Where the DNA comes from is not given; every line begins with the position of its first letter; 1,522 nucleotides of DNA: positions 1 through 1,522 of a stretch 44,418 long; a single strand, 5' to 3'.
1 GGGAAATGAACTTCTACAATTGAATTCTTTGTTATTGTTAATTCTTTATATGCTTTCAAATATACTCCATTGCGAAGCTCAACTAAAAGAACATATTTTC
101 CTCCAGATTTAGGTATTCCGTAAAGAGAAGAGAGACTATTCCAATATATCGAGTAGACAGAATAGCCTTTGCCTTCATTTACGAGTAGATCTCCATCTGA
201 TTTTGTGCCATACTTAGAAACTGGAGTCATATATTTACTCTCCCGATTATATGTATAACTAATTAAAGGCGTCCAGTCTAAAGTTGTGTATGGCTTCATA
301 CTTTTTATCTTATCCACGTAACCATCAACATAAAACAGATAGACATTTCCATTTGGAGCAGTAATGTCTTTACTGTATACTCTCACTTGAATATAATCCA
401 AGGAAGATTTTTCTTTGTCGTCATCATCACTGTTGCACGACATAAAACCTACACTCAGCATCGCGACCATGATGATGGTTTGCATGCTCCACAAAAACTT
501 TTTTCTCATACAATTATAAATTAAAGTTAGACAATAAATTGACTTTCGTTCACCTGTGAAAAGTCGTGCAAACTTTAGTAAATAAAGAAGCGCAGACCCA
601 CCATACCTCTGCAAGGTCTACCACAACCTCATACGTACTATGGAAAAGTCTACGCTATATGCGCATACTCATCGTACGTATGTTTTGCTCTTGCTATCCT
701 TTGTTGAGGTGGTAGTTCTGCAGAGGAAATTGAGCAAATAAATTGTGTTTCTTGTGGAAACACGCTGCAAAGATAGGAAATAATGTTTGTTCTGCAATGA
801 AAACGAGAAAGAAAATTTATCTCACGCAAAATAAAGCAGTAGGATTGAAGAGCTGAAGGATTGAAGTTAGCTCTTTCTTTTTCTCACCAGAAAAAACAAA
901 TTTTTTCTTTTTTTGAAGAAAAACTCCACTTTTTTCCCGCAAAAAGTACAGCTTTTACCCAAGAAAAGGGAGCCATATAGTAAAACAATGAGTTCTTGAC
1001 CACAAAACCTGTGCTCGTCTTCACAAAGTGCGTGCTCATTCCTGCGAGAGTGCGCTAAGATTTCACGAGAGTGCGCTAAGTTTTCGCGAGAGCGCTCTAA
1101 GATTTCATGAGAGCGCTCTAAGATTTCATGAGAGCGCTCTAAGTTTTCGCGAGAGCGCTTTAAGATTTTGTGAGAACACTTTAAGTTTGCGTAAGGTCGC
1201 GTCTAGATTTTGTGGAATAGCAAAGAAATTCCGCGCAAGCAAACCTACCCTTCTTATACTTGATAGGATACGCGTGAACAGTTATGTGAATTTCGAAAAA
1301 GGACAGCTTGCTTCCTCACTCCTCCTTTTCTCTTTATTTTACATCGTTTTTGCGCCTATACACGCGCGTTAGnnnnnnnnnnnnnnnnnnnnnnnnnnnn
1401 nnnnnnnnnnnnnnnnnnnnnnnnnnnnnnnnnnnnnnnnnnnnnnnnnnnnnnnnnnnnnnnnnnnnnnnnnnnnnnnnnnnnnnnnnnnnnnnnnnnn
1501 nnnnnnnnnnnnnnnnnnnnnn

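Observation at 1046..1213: Spacer-less 21-bp tandem array with palindromic core between divergent promoters (array A)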

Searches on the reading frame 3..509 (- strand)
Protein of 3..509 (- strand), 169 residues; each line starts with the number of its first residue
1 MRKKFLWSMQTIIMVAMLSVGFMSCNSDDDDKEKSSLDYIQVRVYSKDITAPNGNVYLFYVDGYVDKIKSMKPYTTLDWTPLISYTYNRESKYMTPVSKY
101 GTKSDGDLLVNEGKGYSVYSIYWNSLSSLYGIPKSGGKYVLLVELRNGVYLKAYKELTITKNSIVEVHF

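Call 98: search_protein_families(library=pfam, proteins=[window:3-509:-], max_evalue=0.01)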
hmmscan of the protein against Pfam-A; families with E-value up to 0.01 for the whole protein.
seq(169 aa): 0 families
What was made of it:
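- Checked: It has no Pfam family (call 98).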

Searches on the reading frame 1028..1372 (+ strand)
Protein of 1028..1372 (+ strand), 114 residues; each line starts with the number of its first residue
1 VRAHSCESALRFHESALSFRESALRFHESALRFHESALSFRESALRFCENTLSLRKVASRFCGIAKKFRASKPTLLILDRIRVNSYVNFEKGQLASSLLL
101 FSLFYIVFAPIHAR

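Call 27: find_homologous_proteins(query=window:1028-1369:+, max_evalue=0.01)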
Query seq(114 aa) (114 aa): 2 proteins with E <= 0.01 among 770 candidates.
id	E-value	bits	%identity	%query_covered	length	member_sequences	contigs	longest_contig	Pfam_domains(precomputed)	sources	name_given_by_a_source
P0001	2.9e-62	225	97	100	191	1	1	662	-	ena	-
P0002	5.4e-3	35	62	32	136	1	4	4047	-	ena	-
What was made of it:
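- Its only relatives among 5.8 billion proteins are the same locus and another array (call 27).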

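Call 29: find_encoding_contigs(protein=P0001, flank=10000)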
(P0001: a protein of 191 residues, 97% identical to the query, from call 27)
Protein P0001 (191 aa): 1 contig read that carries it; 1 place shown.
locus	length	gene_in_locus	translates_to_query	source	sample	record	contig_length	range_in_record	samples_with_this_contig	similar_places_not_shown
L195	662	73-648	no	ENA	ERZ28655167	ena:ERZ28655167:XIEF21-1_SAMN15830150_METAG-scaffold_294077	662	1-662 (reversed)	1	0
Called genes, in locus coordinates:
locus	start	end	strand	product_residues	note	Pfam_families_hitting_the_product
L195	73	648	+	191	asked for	-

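Call 30: find_encoding_contigs(protein=P0002, flank=10000)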
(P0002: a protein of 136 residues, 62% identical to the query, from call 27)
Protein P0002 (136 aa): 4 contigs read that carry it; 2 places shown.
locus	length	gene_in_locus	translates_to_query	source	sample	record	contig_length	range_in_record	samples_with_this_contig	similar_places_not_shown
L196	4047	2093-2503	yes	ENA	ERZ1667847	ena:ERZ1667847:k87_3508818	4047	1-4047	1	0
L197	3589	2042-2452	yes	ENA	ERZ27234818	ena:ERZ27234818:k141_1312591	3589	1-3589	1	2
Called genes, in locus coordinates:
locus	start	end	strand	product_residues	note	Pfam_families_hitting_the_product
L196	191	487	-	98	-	PF12844:HTH_19, PF13560:HTH_31, PF01381:HTH_3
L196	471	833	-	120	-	PF05973:Gp49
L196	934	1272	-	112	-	PF13744:HTH_37 (weak), PF12844:HTH_19 (weak), PF13560:HTH_31, PF01381:HTH_3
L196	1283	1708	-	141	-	PF05168:HEPN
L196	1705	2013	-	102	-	PF01909:NTP_transf_2, PF18765:Polbeta (weak)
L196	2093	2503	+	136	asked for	-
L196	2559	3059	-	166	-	PF18451:CdiA_C (faint)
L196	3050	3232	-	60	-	-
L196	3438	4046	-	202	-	?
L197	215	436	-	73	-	-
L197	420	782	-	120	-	PF05973:Gp49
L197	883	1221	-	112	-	PF13744:HTH_37 (weak), PF12844:HTH_19 (weak), PF13560:HTH_31, PF01381:HTH_3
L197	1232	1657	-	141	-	PF05168:HEPN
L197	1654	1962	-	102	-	PF01909:NTP_transf_2, PF18765:Polbeta (weak)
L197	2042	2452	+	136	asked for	-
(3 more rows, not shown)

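Call 98: search_protein_families(library=pfam, proteins=[window:1028-1372:+], max_evalue=0.01)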
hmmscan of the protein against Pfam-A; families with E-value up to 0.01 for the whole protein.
window:1028-1372:+ (114 aa): 0 families

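Call 100: find_homologous_proteins(query=P0002, max_evalue=0.01)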
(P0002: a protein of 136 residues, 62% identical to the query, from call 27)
Query P0002 (136 aa): 1 proteins with E <= 0.01 among 36 candidates.
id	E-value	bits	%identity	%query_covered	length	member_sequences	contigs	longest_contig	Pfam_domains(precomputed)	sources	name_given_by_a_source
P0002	2.6e-85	301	100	100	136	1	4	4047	-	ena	-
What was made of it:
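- Tried and rejected: It found only itself (call 100).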

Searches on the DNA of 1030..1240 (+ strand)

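Call 89: search_dna_similar(query=window:1030-1240:+, collection=plasmids, mode=distant, max_evalue=0.01, max_rows=10)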
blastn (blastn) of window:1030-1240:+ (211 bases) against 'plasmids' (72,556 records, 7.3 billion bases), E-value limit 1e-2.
No match.

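Call 90: search_dna_similar(query=window:1030-1240:+, collection=phages, mode=distant, max_evalue=0.01, max_rows=10)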
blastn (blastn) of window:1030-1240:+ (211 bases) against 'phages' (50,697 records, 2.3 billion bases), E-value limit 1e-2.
No match.
